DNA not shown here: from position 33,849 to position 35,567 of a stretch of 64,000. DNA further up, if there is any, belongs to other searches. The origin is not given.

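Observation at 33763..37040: hxsD-hxsB-hxsC-hxsA: paired radical-SAM maturases with a His-Xaa-Ser repeat protein, a system with no known function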

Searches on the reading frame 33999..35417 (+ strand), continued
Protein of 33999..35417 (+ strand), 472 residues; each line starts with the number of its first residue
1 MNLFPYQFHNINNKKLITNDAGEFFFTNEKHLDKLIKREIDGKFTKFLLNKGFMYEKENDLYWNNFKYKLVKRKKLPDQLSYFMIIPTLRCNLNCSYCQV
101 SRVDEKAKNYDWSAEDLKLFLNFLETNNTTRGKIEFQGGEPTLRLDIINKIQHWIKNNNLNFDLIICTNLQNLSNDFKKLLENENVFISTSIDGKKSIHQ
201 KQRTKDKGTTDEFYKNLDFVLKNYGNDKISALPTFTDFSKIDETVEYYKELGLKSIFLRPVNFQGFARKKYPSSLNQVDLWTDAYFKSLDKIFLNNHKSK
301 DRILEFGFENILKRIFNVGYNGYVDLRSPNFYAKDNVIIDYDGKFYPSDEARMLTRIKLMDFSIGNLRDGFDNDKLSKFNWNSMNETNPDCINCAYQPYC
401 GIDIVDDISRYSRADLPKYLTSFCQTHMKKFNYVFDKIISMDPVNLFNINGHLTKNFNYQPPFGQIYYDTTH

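Call 29: search_protein_families(library=ncbifam, proteins=[L024:7744-8001:+, L025:7744-8001:+, L004:2858-3163:+, L005:7744-8004:+, L030:4118-4390:+, L021:7750-8004:+, L047:7723-8001:+, L048:929-1204:+, L017:7738-7992:+, L016:993-1271:+], max_evalue=1)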
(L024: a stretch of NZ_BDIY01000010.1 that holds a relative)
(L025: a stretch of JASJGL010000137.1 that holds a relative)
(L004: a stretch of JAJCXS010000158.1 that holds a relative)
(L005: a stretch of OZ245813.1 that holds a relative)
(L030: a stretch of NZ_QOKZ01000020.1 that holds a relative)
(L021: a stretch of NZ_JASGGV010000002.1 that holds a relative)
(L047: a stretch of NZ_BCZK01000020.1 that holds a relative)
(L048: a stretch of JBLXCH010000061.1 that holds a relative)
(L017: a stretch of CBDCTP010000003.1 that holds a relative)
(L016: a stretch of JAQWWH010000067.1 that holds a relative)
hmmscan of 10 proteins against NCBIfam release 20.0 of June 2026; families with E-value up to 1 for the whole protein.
L024:7744-8001:+ (85 aa): 0 families

L025:7744-8001:+ (85 aa): 0 families

L004:2858-3163:+ (101 aa): 0 families

L005:7744-8004:+ (86 aa): 0 families

L030:4118-4390:+ (90 aa): 1 family
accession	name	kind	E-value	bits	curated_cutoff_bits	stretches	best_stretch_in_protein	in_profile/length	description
TIGR03976.1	chp_LLNDYxLRE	equivalog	0.0015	18.8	50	1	36-86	31-81/90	His-Xaa-Ser system protein HxsD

L021:7750-8004:+ (84 aa): 0 families

L047:7723-8001:+ (92 aa): 1 family
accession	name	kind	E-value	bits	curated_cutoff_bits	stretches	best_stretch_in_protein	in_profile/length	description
TIGR03976.1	chp_LLNDYxLRE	equivalog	9.2e-28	96.5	50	1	8-90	1-90/90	His-Xaa-Ser system protein HxsD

L048:929-1204:+ (91 aa): 1 family
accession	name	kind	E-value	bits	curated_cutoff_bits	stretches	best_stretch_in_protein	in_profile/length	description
TIGR03976.1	chp_LLNDYxLRE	equivalog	9.9e-22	77.1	50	1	6-87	1-89/90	His-Xaa-Ser system protein HxsD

L017:7738-7992:+ (84 aa): 1 family
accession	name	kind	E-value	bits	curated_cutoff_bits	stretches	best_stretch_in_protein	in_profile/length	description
TIGR03976.1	chp_LLNDYxLRE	equivalog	0.15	12.5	50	1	15-83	5-82/90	His-Xaa-Ser system protein HxsD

L016:993-1271:+ (92 aa): 0 families

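Call 48: search_protein_families(library=padloc, proteins=[window:33999-35417:+], max_evalue=0.01)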
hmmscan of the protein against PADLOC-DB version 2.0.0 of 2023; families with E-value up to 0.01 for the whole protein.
window:33999-35417:+ (472 aa): 2 families
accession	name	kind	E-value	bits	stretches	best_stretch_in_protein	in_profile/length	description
PDLC02903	pVip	-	3.2e-12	44.5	1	89-202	8-110/257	Viperins not associated with kinases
PDLC02904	pVip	-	1.1e-11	42.8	1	89-219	11-131/262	Viperins associated with kinases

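Call 68: search_protein_families(library=ncbifam, proteins=[L005:10497-11060:+, L004:5652-6263:+, L016:3768-4304:+, L056:10492-11085:+, L036:10441-11064:+, L006:10492-11070:+, L007:6154-6807:+, L020:10504-11139:+, L063:10488-11051:+, L068:10684-11292:+], max_evalue=0.00001)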
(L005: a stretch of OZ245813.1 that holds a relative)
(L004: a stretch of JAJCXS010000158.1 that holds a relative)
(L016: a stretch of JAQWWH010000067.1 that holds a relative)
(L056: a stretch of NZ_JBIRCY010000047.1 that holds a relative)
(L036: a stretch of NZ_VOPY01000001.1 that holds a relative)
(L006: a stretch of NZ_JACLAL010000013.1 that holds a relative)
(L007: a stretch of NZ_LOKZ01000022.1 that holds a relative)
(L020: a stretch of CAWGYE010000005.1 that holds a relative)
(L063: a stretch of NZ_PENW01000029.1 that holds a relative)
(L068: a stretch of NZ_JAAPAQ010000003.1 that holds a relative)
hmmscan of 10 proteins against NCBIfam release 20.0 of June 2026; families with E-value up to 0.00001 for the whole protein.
L005:10497-11060:+ (187 aa): 5 families
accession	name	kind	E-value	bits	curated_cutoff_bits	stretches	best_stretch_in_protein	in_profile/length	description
TIGR03979.1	His_Ser_Rich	equivalog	1.7e-37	129.3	121.65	1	42-184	46-188/190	His-Xaa-Ser repeat protein HxsA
TIGR02869.1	spore_SleB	equivalog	1.1e-07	32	236.5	1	130-183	16-69/201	spore cortex-lytic enzyme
NF004786.0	PRK06132.1-3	equivalog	6.4e-06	25.2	329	1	129-182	222-278/418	hypothetical protein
NF038309.1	HisXaaSer_A3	equivalog_domain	6.7e-06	25.8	65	0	50-71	44-65/81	His-Xaa-Ser repeat protein HxsA3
NF038296.1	HisXaaSer_A2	equivalog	8.4e-06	26.7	48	0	49-71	73-95/96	His-Xaa-Ser repeat protein HxsA2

L004:5652-6263:+ (203 aa): 3 families
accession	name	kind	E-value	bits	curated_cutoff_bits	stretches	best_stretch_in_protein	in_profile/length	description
TIGR03979.1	His_Ser_Rich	equivalog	9.1e-37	126.9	121.65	1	7-192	8-188/190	His-Xaa-Ser repeat protein HxsA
NF038296.1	HisXaaSer_A2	equivalog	3.9e-08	34.2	48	1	32-69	55-95/96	His-Xaa-Ser repeat protein HxsA2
TIGR02869.1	spore_SleB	equivalog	6.6e-07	29.4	236.5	1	138-192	16-70/201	spore cortex-lytic enzyme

L016:3768-4304:+ (178 aa): 2 families
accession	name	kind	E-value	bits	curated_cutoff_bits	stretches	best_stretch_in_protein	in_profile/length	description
TIGR03979.1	His_Ser_Rich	equivalog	2.8e-39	135.1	121.65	1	2-177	5-190/190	His-Xaa-Ser repeat protein HxsA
TIGR02869.1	spore_SleB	equivalog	1.3e-09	38.3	236.5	1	115-176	10-71/201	spore cortex-lytic enzyme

L056:10492-11085:+ (197 aa): 3 families
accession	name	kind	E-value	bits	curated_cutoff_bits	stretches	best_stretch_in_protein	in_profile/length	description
TIGR03979.1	His_Ser_Rich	equivalog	1.8e-43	148.7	121.65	1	2-195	4-189/190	His-Xaa-Ser repeat protein HxsA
TIGR02869.1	spore_SleB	equivalog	1.1e-08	35.3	236.5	1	139-194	15-70/201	spore cortex-lytic enzyme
NF004786.0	PRK06132.1-3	equivalog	5.1e-06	25.5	329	1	98-192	183-278/418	hypothetical protein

L036:10441-11064:+ (207 aa): 3 families
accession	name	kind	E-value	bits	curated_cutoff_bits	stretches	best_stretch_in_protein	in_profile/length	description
TIGR03979.1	His_Ser_Rich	equivalog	2.7e-34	118.8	121.65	1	3-203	5-187/190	His-Xaa-Ser repeat protein HxsA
TIGR02869.1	spore_SleB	equivalog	2.6e-08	34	236.5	1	148-202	14-68/201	spore cortex-lytic enzyme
NF004786.0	PRK06132.1-3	equivalog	4.4e-06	25.7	329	1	146-202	219-278/418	hypothetical protein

L006:10492-11070:+ (192 aa): 3 families
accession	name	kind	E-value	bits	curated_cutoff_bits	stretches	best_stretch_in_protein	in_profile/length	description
TIGR03979.1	His_Ser_Rich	equivalog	8.2e-50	169.4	121.65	1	2-190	4-189/190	His-Xaa-Ser repeat protein HxsA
TIGR02869.1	spore_SleB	equivalog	2.5e-07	30.8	236.5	1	136-187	17-68/201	spore cortex-lytic enzyme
NF004786.0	PRK06132.1-3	equivalog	5.9e-07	28.6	329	1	104-187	192-278/418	hypothetical protein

L007:6154-6807:+ (217 aa): 2 families
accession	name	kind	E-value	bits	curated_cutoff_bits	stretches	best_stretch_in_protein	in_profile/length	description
TIGR03979.1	His_Ser_Rich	equivalog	1.4e-71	240.5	121.65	1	3-216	4-190/190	His-Xaa-Ser repeat protein HxsA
TIGR02869.1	spore_SleB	equivalog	2.5e-06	27.5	236.5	1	159-216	15-72/201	spore cortex-lytic enzyme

L020:10504-11139:+ (211 aa): 3 families
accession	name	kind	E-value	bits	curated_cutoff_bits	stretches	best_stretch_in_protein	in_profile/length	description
TIGR03979.1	His_Ser_Rich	equivalog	9.7e-49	165.9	121.65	2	80-209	56-188/190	His-Xaa-Ser repeat protein HxsA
TIGR02869.1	spore_SleB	equivalog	1.2e-08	35.1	236.5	1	154-208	15-69/201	spore cortex-lytic enzyme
NF038309.1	HisXaaSer_A3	equivalog_domain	3.5e-08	33.1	65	1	57-95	44-81/81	His-Xaa-Ser repeat protein HxsA3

L063:10488-11051:+ (187 aa): 2 families
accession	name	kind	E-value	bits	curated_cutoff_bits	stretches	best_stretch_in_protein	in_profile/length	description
TIGR03979.1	His_Ser_Rich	equivalog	1.9e-54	184.5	121.65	1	5-184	5-189/190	His-Xaa-Ser repeat protein HxsA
NF038296.1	HisXaaSer_A2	equivalog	4.8e-08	33.9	48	1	51-74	73-96/96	His-Xaa-Ser repeat protein HxsA2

L068:10684-11292:+ (202 aa): 3 families
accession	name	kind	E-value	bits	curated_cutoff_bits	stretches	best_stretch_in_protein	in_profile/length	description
TIGR03979.1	His_Ser_Rich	equivalog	6.2e-76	254.6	121.65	1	2-201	1-190/190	His-Xaa-Ser repeat protein HxsA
NF038296.1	HisXaaSer_A2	equivalog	4.7e-10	40.4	48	1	52-83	65-96/96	His-Xaa-Ser repeat protein HxsA2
TIGR02869.1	spore_SleB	equivalog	1.1e-09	38.5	236.5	1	140-199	11-70/201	spore cortex-lytic enzyme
